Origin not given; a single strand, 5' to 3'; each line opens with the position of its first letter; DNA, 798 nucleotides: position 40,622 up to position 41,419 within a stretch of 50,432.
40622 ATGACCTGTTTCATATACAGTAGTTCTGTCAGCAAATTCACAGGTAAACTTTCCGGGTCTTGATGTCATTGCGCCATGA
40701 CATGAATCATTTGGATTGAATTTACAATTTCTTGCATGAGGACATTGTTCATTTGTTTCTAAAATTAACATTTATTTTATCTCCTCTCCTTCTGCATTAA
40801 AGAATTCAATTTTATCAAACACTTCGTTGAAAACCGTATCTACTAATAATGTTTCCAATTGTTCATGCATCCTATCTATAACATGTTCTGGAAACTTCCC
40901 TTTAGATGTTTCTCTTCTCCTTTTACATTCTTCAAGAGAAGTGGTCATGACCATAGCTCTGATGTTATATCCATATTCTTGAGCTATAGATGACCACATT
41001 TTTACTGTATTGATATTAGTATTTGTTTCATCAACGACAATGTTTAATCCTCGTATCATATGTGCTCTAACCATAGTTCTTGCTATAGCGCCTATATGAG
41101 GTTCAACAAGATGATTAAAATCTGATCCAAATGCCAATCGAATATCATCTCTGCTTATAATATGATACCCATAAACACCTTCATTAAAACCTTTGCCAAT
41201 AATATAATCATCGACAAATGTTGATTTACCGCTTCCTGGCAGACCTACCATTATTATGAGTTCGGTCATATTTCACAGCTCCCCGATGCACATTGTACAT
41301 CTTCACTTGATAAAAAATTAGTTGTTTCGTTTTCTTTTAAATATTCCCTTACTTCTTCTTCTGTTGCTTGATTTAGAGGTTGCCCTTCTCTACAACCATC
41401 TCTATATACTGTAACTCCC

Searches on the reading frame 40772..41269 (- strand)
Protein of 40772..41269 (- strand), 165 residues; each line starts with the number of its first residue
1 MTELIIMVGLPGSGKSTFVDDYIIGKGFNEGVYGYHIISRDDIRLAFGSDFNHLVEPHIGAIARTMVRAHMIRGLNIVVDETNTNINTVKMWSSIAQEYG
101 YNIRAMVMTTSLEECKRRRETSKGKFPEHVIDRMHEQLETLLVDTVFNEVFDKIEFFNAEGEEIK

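Call 15: search_protein_families(library=pfam, proteins=[window:40772-41269:-], max_evalue=0.01)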
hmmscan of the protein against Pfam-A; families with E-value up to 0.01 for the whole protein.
window:40772-41269:- (165 aa): 4 families
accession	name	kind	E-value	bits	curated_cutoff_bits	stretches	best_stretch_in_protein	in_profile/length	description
PF13671.12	AAA_33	-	2.2e-19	70.6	27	1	4-140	1-142/143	AAA domain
PF06414.18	Zeta_toxin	-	1e-07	32.1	22.3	1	4-143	18-171/199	Zeta toxin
PF08433.16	KTI12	-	9e-07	29.1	22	1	4-141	3-140/271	Chromatin associated protein KTI12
PF13238.12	AAA_18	-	0.00059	20.7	29.4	1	5-123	1-112/128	AAA domain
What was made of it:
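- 40772..41269 (-): Stand-alone polynucleotide-kinase-like P-loop kinase (kinase half only). AAA_33 2.2e-19 (call 15).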

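Call 18: search_solved_structures(query=window:40772-41269:-, max_evalue=0.01)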
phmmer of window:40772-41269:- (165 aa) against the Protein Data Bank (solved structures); distinct sequences matched with E-value up to 0.01: 16.
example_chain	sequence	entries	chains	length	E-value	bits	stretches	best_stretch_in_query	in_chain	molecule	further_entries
1ly1_A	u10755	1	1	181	2e-07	34.4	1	2-150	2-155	polynucleotide kinase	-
4xrp_A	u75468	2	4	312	3.2e-07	33.7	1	3-139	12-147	Pnkp1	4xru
1ltq_A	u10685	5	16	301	6.8e-07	32.7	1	2-150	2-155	POLYNUCLEOTIDE KINASE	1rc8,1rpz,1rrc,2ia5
9d8a_A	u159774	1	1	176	2.4e-06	30.9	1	3-120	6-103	Rhizopus azygosporus Kinase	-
3a4l_A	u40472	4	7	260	2.9e-06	30.6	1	4-139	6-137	L-seryl-tRNA(Sec) kinase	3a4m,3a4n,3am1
3adb_A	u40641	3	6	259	3.2e-06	30.5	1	4-139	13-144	L-seryl-tRNA(Sec) kinase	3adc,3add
9drz_A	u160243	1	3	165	5.7e-06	29.7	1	4-118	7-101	p-loop containing nucleoside triphosphatehydrolase protein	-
3u7g_A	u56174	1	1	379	0.00022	24.5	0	3-28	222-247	Bifunctional polynucleotide phosphatase/kinase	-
3u7e_B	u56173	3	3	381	0.00022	24.5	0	3-28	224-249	Bifunctional polynucleotide phosphatase/kinase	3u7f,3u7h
1yj5_A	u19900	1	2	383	0.00023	24.5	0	3-28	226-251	5' polynucleotide kinase-3' phosphatase catalytic domain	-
3zvn_A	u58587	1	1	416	0.00028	24.2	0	3-28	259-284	BIFUNCTIONAL POLYNUCLEOTIDE PHOSPHATASE/KINASE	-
3zvl_A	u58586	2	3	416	0.00028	24.2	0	3-28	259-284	BIFUNCTIONAL POLYNUCLEOTIDE PHOSPHATASE/KINASE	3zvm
4gp6_A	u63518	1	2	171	0.0019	21.5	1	3-158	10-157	Metallophosphoesterase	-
4jst_A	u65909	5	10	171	0.0019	21.5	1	3-158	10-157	Metallophosphoesterase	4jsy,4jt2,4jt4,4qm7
4mde_A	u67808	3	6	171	0.0037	20.6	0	3-158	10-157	Metallophosphoesterase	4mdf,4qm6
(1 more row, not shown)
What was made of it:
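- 40772..41269 (-): Best PDB hit T4 Pnk 1ly1, 2e-7 (call 18).
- Closest known: Phage T4 Pnkp plus Rnl1, the proven anti-PrrC tRNA repair system. Same: The window also carries a Pnk-like kinase whose best solved relative is T4 Pnk (call 18).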

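Call 20: search_protein_families(library=ncbifam, proteins=[window:40772-41269:-], max_evalue=0.001)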
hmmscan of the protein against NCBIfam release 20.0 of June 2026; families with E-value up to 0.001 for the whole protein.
window:40772-41269:- (165 aa): 3 families
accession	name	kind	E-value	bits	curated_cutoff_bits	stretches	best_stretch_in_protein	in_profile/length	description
TIGR03574.1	selen_PSTK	equivalog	2.7e-11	43.4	290.5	1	4-141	1-135/249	L-seryl-tRNA(Sec) kinase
TIGR04075.1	bacter_Pnkp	equivalog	2.1e-10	39.4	750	1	3-157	9-155/851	polynucleotide kinase-phosphatase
TIGR01663.1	PNK-3'Pase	equivalog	3.4e-10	38.9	502.8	1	2-149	364-496/520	bifunctional polynucleotide phosphatase/kinase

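Call 49: search_protein_families(library=phrogs, proteins=[window:40772-41269:-], max_evalue=0.001)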
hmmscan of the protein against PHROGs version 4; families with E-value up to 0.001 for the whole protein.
window:40772-41269:- (165 aa): 5 families
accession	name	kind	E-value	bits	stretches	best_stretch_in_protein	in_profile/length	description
phrog_505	-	other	1e-22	81.9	1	1-142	1-144/295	polynucleotide kinase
phrog_2071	-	other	3.1e-20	74.1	1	1-142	15-147/282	ATPase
phrog_6931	-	unknown function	3.3e-13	50.6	1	2-151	185-337/343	-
phrog_8238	-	DNA, RNA and nucleotide metabolism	7.7e-12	45.1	1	1-150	1-152/737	RNA ligase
phrog_12810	-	unknown function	0.00043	19.6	1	5-137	273-408/788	-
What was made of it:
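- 40772..41269 (-): PHROG 505 matched over positions 1-144 of 295 (call 49).
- On T4-type heal-and-seal RNA repair (Pnkp plus Rnl): 40772..41269: AAA_33, best PDB hit T4 Pnk, PHROG 'polynucleotide kinase' (calls 15, 18, 49).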

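Call 55: search_dna_similar(query=window:40772-41269:-, collection=phages, mode=protein, max_rows=20, max_evalue=0.00001)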
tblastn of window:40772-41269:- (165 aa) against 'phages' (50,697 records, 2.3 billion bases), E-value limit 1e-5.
Records with a match: 536; places in all: 536; records where one place covers at least 80% of the query: 346.
Best place of each record, by identity: <60% 536.
By first word of the organism name: Klebsiella 137; Streptomyces 127; Mycobacterium 121; Escherichia 47; Staphylococcus 25; Shigella 13; Gordonia 8; Enterobacteria 8; Bacillus 6; Bacteroides 6; and 20 more.
By host as written in the record: Mycobacterium smegmatis mc2 155 85; Streptomyces griseus ATCC 10137 52; Streptomyces lividans JI 1326 29; - 27; Mycobacterium smegmatis mc#155 27; Klebsiella pneumoniae 25; Escherichia coli 19; Streptomyces viridochromogenes DSM40736 12; and 117 more.
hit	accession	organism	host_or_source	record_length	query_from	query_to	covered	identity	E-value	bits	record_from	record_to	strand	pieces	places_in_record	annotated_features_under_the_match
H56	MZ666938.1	Desulfovibrio phage ProddE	Desulfovibrio desulfuricans strain ...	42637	4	144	85%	38.3%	1e-24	104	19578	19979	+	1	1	polynucleotide kinase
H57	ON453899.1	Clostridium phage Amboise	[Clostridium] innocuum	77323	1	154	93%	33.1%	9e-14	73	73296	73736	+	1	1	polynucleotide kinase | hypothetical protein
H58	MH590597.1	Streptomyces phage LukeCage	Streptomyces griseus ATCC 10137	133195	3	163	98%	30.1%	9e-11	65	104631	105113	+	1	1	210: polynucleotide kinase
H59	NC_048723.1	Streptomyces phage LukeCage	Streptomyces griseus ATCC 10137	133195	3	163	98%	30.1%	9e-11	65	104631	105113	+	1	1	210: polynucleotide kinase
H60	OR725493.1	Streptomyces phage Spelly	Streptomyces griseus ATCC 10137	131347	3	163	98%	29.5%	5e-10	62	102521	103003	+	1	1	213: polynucleotide kinase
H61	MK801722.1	Streptomyces phage Birchlyn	Streptomyces griseus ATCC 10137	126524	3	163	98%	29.5%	5e-10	62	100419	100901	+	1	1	207: polynucleotide kinase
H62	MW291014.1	Streptomyces phage MindFlayer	Streptomyces mirabilis NRRL B-2400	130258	3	163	98%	29.5%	5e-10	62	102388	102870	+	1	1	201: polynucleotide kinase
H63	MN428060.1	Streptomyces phage IchabodCrane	Streptomyces scabiei RL-34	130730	3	163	98%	29.5%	5e-10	62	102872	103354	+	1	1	203: polynucleotide kinase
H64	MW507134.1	Streptomyces phage Battuta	Streptomyces sanglieri UNT16F27A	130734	3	163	98%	29.5%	5e-10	62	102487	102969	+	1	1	206: polynucleotide kinase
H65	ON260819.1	Streptomyces phage SaltySpitoon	Streptomyces griseus ATCC 10137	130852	3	163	98%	29.5%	5e-10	62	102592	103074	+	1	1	208: polynucleotide kinase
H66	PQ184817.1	Streptomyces phage Jollison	Streptomyces lividans JI 1326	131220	3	163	98%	29.5%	5e-10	62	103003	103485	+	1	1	206: polynucleotide kinase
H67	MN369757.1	Streptomyces phage Bordeaux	Streptomyces griseus ATCC 10137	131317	3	163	98%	29.5%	5e-10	62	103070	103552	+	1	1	206: polynucleotide kinase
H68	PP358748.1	Streptomyces phage Amabiko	Streptomyces scabiei RL-34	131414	3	163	98%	29.5%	5e-10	62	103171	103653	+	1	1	212: polynucleotide kinase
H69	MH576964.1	Streptomyces phage Starbow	Streptomyces griseus ATCC 10137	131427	3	163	98%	29.5%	5e-10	62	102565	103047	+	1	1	205: polynucleotide kinase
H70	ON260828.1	Streptomyces phage Quaran19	Streptomyces griseus ATCC 10137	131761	3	163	98%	29.5%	5e-10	62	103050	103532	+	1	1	208: polynucleotide kinase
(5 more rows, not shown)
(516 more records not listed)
